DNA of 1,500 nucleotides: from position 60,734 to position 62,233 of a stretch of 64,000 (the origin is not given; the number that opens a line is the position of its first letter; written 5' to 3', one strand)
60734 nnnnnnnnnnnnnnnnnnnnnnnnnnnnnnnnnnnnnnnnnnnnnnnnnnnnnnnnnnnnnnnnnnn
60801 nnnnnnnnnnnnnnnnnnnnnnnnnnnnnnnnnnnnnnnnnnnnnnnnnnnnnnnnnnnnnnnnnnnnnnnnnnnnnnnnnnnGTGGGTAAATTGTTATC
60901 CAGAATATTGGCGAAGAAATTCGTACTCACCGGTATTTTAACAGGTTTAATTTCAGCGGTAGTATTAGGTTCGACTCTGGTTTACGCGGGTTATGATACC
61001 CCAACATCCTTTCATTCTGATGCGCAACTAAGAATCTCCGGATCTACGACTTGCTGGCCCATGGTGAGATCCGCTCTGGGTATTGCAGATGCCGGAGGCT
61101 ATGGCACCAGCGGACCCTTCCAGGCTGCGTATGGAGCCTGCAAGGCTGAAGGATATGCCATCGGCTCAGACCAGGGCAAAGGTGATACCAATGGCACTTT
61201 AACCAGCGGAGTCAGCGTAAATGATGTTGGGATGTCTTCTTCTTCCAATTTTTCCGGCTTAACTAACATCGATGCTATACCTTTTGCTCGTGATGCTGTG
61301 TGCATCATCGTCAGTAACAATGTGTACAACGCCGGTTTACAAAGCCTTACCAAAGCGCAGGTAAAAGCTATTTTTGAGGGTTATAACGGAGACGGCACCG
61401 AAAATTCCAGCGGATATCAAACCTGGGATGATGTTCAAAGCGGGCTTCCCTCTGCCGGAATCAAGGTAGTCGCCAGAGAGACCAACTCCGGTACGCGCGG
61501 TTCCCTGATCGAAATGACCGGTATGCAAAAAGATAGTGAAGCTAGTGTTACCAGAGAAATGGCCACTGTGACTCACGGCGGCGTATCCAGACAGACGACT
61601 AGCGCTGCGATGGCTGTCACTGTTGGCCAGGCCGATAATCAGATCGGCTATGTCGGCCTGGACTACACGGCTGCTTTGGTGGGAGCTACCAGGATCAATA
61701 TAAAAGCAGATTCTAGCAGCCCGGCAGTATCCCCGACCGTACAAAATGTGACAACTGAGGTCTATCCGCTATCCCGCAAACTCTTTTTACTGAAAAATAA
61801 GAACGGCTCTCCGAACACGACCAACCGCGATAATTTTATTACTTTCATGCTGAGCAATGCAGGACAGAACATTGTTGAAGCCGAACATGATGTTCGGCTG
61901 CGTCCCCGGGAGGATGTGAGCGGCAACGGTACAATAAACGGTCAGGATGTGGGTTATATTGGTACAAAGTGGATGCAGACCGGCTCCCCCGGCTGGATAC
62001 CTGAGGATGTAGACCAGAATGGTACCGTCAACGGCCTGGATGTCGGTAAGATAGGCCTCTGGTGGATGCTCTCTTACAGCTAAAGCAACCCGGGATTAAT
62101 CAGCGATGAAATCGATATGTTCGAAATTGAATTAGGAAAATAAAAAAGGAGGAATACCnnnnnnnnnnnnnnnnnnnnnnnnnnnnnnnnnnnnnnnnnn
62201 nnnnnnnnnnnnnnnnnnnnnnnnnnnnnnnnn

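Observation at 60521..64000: Candidate cohesin-dockerin-assembled cell-surface phosphate-capture complex under Pho-box control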

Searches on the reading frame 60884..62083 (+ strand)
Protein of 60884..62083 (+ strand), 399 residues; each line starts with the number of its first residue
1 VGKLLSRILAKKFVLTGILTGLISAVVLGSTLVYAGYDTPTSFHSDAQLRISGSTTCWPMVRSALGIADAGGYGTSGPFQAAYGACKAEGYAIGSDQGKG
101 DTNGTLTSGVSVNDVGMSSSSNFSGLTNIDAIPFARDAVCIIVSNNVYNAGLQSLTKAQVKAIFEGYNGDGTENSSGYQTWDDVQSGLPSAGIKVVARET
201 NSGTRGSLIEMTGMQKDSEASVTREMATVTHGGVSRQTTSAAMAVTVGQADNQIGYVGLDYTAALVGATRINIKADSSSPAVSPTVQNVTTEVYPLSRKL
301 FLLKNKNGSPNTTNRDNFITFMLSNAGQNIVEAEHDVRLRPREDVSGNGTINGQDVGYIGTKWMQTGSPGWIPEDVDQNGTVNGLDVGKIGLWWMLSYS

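Call 6: search_protein_families(library=pfam, proteins=[window:60884-62083:+], max_evalue=1)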
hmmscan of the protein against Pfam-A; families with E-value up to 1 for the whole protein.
window:60884-62083:+ (399 aa): 3 families
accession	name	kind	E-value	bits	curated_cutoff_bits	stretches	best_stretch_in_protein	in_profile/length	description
PF12849.12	PBP_like_2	-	1e-18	68.5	27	1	46-325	9-266/267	PBP superfamily domain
PF12727.12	PBP_like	-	0.0029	17.2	27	1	173-254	78-149/193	PBP superfamily domain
PF11381.13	DUF3185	-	0.03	14.7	25.3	1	26-68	8-50/59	Protein of unknown function (DUF3185)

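Call 7: search_protein_families(library=ncbifam, proteins=[window:60884-62083:+], max_evalue=0.1)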
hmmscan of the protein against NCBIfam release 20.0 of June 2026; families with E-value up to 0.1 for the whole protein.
window:60884-62083:+ (399 aa): 1 family
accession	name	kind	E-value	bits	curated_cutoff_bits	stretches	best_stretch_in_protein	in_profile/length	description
TIGR02136.1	ptsS_2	subfamily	1.9e-27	96.3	206.6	1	130-333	113-289/295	phosphate ABC transporter substrate-binding protein PstS family protein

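Call 9: find_encoding_contigs(protein=window:60884-62083:+, flank=10000, max_places=6)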
Protein window:60884-62083:+ (399 aa): 1 contig read that carries it; 1 place shown.
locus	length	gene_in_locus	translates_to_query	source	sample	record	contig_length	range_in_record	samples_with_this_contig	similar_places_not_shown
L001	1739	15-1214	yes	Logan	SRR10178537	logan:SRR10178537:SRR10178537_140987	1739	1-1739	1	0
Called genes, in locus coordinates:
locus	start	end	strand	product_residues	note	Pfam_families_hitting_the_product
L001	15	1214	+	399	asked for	PF12849:PBP_like_2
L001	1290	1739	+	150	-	?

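Call 10: find_homologous_proteins(query=window:60884-62083:+, max_evalue=0.001)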
Query window:60884-62083:+ (399 aa): 5 proteins with E <= 0.001 among 6733 candidates.
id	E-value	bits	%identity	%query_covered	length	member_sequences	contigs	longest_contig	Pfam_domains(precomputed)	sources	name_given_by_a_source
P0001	2.0e-259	878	100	100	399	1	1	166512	PF12849.13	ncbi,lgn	-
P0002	6.1e-14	70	30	73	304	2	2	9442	PF13531.12,PF12727.13,PF12849.13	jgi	jgi:phosphate transport system substrate-binding protein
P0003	2.4e-6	45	26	100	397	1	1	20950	PF12849.13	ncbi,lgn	-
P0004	3.8e-5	41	55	13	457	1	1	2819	PF15780.12,PF22544.3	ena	-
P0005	2.0e-4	39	51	13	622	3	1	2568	PF00112.30,PF15780.12,PF00404.25,PF18560.8,PF24770.2,PF22544.3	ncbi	ncbi:hypothetical protein ES703_84840 [subsurface metagenome]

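Call 11: find_encoding_contigs(protein=P0003, flank=10000, max_places=6)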
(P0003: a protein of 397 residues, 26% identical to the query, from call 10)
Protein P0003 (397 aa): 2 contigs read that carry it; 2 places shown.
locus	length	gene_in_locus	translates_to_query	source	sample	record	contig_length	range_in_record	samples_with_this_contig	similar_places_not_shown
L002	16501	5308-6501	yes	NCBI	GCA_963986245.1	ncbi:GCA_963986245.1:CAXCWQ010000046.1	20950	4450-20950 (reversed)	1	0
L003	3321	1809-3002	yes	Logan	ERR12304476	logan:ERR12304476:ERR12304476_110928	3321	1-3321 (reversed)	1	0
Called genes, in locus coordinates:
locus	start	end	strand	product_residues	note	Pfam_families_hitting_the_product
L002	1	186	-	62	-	?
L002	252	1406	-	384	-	-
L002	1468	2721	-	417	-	PF07705:CARDB, PF00404:Dockerin_1 (weak)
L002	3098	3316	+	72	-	-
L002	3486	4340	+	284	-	PF12849:PBP_like_2, PF12727:PBP_like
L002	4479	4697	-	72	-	-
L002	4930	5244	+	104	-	-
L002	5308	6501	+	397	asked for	PF12849:PBP_like_2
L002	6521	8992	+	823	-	PF07705:CARDB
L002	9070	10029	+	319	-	-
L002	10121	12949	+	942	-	PF00041:fn3 (weak)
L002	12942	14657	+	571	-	PF07705:CARDB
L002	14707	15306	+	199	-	-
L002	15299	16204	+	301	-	PF00528:BPD_transp_1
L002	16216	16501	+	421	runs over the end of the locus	PF00528:BPD_transp_1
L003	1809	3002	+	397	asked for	PF12849:PBP_like_2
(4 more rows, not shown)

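Call 14: find_related_loci(query=window:60884-62083:+, collection=genome_contigs, flank=10000)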
Query window:60884-62083:+ (399 aa) in genome_contigs; peptide patterns used: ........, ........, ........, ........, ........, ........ (x = any residue, [..] = any of these).
130 stretches matched a pattern, but none encodes a relative of the query by tblastn (E <= 1e-3).

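Call 25: search_solved_structures(query=window:60884-62083:+, max_evalue=0.01, show_alignments=2)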
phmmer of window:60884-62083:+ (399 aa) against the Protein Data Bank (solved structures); distinct sequences matched with E-value up to 0.01: 9.
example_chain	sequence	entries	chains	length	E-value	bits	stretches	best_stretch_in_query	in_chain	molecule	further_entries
4pqj_A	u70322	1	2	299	1.5e-09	40.8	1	129-334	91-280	Phosphate binding protein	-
4omb_A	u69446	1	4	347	2.4e-09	40.2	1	129-334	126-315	Phosphate binding protein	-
4q8r_A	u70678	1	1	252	1.6e-08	37.5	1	100-340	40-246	Phosphate ABC transporter, phosphate-binding protein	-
4gd5_A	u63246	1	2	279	4.4e-08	36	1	42-339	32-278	Phosphate ABC transporter, phosphate-binding protein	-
4n13_A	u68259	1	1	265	1.5e-06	30.9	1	178-334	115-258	Phosphate ABC transporter, periplasmic phosphate-binding protein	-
4h1x_A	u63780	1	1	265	2.2e-06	30.4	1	190-333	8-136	Phosphate-binding protein pstS 2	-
1twy_A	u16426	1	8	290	7.8e-05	25.3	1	96-331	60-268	ABC transporter, periplasmic substrate-binding protein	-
4jwo_A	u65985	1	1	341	0.00026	23.5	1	176-335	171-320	Phosphate binding protein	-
9jwy_A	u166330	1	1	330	0.0065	19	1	121-227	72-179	Phosphate ABC transporter, periplasmic phosphate-binding protein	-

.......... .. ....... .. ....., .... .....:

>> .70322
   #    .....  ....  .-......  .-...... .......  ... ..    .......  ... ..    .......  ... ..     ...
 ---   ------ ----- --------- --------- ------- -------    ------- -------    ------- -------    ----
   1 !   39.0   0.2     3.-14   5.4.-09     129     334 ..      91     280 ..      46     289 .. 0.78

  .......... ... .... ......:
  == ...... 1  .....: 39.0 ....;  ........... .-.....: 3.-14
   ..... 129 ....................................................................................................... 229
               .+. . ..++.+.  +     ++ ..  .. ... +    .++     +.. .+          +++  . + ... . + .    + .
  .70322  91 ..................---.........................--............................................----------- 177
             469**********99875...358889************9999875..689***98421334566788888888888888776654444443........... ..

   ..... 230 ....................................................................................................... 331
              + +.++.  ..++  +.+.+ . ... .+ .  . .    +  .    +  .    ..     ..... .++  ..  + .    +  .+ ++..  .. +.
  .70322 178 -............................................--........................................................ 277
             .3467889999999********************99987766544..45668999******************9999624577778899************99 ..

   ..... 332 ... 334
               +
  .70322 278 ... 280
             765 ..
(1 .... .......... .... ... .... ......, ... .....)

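Call 36: search_protein_families(library=pfam, proteins=[P0003], max_evalue=0.01)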
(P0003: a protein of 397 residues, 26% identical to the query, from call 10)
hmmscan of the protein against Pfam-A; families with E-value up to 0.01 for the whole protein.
P0003 (397 aa): 1 family
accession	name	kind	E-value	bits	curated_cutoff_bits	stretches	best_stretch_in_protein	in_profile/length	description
PF12849.12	PBP_like_2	-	2.2e-14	54.3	27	1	32-300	9-266/267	PBP superfamily domain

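Call 42: find_homologous_proteins(query=A2, max_evalue=0.001)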
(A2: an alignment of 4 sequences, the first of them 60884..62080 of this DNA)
Query A2 (4 sequences) (399 aa, profile of the alignment): 58 proteins with E <= 0.001 among 8000 candidates.
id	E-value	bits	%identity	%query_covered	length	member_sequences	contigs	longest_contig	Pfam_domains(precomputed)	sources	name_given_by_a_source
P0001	1.3e-188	645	100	100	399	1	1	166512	PF12849.13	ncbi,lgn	-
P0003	1.1e-155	537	26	100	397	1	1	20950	PF12849.13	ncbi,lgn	-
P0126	1.3e-66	244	24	98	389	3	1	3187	PF12849.13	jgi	jgi:phosphate transport system substrate-binding protein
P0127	1.9e-60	223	31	99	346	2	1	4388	PF12849.13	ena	-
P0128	5.1e-53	199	25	98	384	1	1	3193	-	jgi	jgi:ABC-type phosphate transport system substrate-binding protein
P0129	1.9e-27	114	26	93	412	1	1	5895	PF12849.13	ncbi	-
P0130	1.3e-24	105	28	55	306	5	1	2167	PF13531.12,PF12727.13,PF12849.13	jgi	jgi:phosphate transport system substrate-binding protein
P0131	3.0e-24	104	27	77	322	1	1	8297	PF13531.12,PF12727.13,PF01547.31,PF12849.13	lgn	-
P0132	4.0e-24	104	29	80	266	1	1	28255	PF13531.12,PF12727.13,PF01547.31,PF12849.13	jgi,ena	-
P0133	4.9e-24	103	28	75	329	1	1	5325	PF13531.12,PF12727.13,PF01547.31,PF12849.13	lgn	-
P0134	8.1e-24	103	29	73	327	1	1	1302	PF13531.12,PF12727.13,PF01547.31,PF12849.13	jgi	jgi:phosphate transport system substrate-binding protein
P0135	4.9e-23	100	28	73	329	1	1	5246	PF13531.12,PF12727.13,PF01547.31,PF12849.13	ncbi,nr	ncbi:MAG: phosphate ABC transporter substrate-binding protein [Methanoregula sp.]|nr:phosphate ABC t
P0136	1.0e-22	99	29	50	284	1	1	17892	PF13531.12,PF12727.13,PF12849.13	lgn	-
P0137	1.7e-22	98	28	75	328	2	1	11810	PF13531.12,PF12727.13,PF12849.13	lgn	-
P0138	2.2e-22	98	27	73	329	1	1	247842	PF13531.12,PF12727.13,PF12849.13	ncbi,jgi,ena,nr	ncbi:MAG: phosphate ABC transporter substrate-binding protein [Methanoregula sp.]|nr:phosphate ABC t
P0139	4.0e-22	97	29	72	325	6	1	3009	PF13531.12,PF12727.13,PF12849.13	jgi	-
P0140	6.9e-22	96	28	72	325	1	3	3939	PF13531.12,PF12727.13,PF12849.13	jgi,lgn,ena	-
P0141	8.8e-22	96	27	72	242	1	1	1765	PF12727.13,PF12849.13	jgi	jgi:phosphate transport system substrate-binding protein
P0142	1.1e-21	96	28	72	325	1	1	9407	PF13531.12,PF12727.13,PF12849.13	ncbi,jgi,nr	ncbi:MAG: phosphate ABC transporter substrate-binding protein [Methanoregula sp.]|jgi:phosphate tran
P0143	2.7e-21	94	29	74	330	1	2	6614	PF13531.12,PF12727.13,PF01547.31,PF12849.13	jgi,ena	-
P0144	3.1e-21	94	27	75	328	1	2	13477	PF13531.12,PF12727.13,PF12849.13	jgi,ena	-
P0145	3.5e-21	94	28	75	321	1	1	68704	PF13531.12,PF12727.13,PF01547.31,PF12849.13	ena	-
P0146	5.4e-21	93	27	75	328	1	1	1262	PF13531.12,PF12727.13,PF12849.13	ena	-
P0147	5.6e-21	93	28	74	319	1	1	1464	PF13531.12,PF12727.13,PF12849.13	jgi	jgi:phosphate transport system substrate-binding protein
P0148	6.2e-21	93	28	73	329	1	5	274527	PF13531.12,PF12727.13,PF01547.31,PF12849.13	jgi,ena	-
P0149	6.6e-21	93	29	72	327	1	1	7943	PF13531.12,PF12727.13,PF01547.31,PF12849.13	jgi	jgi:phosphate transport system substrate-binding protein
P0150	2.3e-20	91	27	75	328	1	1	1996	PF13531.12,PF12727.13,PF12849.13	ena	-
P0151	1.5e-19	89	27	73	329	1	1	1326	PF13531.12,PF12727.13,PF01547.31,PF12849.13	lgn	-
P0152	2.8e-19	88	28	74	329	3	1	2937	PF13531.12,PF12727.13,PF01547.31,PF12849.13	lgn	-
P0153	3.6e-19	87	27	72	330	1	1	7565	PF13531.12,PF12727.13,PF01547.31,PF12849.13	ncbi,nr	ncbi:MAG: phosphate ABC transporter substrate-binding protein [Methanoregula sp.]|nr:phosphate ABC t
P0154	8.7e-19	86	29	50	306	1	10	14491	PF13531.12,PF12727.13,PF01547.31,PF12849.13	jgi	-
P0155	1.1e-18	86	29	50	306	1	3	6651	PF13531.12,PF12727.13,PF01547.31,PF12849.13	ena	-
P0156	3.8e-18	84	29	50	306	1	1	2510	PF13531.12,PF12727.13,PF01547.31,PF12849.13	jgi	-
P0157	2.8e-15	74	29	39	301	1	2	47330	PF12727.13,PF01547.31,PF12849.13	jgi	jgi:phosphate transport system substrate-binding protein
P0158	3.0e-15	74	30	79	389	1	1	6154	PF12727.13,PF12849.13,PF07833.17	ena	-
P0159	3.3e-15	74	32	40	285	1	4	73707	PF13531.12,PF12727.13,PF01547.31,PF12849.13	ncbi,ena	-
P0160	9.3e-15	73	28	52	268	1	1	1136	PF13531.12,PF12727.13,PF12849.13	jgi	jgi:phosphate transport system substrate-binding protein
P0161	1.1e-14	73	30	55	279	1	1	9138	PF13531.12,PF12727.13,PF12849.13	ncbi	-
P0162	1.6e-13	69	29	53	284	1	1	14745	PF13531.12,PF12727.13,PF01547.31,PF12849.13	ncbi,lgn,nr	ncbi:phosphate ABC transporter substrate-binding protein [Candidatus Saganbacteria bacterium]|nr:pho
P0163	5.0e-13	67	31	52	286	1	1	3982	PF13531.12,PF12727.13,PF12849.13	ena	-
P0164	7.8e-13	66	29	47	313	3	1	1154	PF12727.13,PF12849.13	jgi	jgi:phosphate transport system substrate-binding protein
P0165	1.9e-12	65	25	76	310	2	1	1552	PF12727.13,PF12849.13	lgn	-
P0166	8.5e-12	63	28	52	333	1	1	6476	PF13531.12,PF12727.13,PF01547.31,PF12849.13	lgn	-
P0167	1.1e-11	63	-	-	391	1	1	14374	PF13531.12,PF12727.13,PF01547.31,PF12849.13,PF07833.17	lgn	-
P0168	2.6e-11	61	30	13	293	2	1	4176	PF01547.31,PF12849.13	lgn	-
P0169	2.8e-10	58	27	51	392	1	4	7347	PF13531.12,PF12727.13,PF01547.31,PF12849.13,PF07833.17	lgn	-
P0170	6.7e-10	57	31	50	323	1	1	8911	PF13531.12,PF12727.13,PF12849.13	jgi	jgi:phosphate transport system substrate-binding protein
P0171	4.1e-9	54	26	73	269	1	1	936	PF12727.13,PF12849.13,PF03466.26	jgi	-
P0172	6.3e-9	54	26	36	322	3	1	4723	PF12849.13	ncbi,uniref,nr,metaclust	ncbi:hypothetical protein AKJ53_01700 [candidate division MSBL1 archaeon SCGC-AAA382F02]|uniref:PBP 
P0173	1.4e-7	49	25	45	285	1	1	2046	PF13531.12,PF12727.13,PF12849.13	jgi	jgi:phosphate transport system substrate-binding protein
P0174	3.2e-6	45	56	4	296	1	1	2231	PF12849.13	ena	-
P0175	3.6e-6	44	22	51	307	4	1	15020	PF12727.13,PF12849.13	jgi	jgi:phosphate transport system substrate-binding protein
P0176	3.7e-6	44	26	49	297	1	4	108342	PF12849.13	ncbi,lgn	-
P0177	8.5e-6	43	34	23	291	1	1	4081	PF12727.13,PF12849.13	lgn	-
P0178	1.1e-5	43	27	51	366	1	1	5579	PF12849.13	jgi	jgi:phosphate transport system substrate-binding protein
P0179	1.8e-5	42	24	45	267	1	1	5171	PF12727.13,PF12849.13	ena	-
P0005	3.7e-5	41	51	13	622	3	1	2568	PF00112.30,PF15780.12,PF00404.25,PF18560.8,PF24770.2,PF22544.3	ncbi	ncbi:hypothetical protein ES703_84840 [subsurface metagenome]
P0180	8.1e-5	40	23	48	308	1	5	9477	PF13531.12,PF12727.13,PF01547.31,PF12849.13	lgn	-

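Call 45: find_encoding_contigs(protein=P0127, flank=10000, max_places=3)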
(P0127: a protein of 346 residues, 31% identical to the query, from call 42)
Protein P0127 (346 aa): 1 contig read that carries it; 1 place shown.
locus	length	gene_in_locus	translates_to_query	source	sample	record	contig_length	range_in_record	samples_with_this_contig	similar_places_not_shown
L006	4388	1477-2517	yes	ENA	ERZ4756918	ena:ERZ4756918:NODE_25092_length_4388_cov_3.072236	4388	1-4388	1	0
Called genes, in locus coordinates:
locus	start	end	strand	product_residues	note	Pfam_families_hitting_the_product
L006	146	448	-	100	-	-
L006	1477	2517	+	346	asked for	PF12849:PBP_like_2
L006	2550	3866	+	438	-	PF00963:Cohesin, PF07705:CARDB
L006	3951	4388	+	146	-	?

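Call 46: find_encoding_contigs(protein=P0129, flank=10000, max_places=3)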
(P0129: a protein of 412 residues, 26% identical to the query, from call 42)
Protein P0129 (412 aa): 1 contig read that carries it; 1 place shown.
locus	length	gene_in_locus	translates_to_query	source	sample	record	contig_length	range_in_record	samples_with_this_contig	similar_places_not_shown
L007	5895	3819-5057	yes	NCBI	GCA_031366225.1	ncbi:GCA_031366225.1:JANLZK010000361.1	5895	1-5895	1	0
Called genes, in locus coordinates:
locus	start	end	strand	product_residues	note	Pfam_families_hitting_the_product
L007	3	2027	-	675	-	?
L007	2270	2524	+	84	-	-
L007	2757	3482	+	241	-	PF00072:Response_reg, PF00196:GerE, PF13384:HTH_23 (weak)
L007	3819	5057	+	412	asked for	PF12849:PBP_like_2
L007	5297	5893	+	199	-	?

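Call 47: find_encoding_contigs(protein=P0126, flank=10000, max_places=3)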
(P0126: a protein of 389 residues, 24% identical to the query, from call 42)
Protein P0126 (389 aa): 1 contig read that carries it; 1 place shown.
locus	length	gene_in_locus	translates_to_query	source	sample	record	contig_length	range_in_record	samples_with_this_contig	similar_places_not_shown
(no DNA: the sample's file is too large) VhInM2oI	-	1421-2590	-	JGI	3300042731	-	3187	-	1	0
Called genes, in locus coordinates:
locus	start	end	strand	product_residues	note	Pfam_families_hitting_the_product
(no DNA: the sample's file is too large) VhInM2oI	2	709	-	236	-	?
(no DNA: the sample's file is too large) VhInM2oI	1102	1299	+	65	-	-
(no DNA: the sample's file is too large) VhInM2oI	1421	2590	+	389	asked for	PF12849:PBP_like_2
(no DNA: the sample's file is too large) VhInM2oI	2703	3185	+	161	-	?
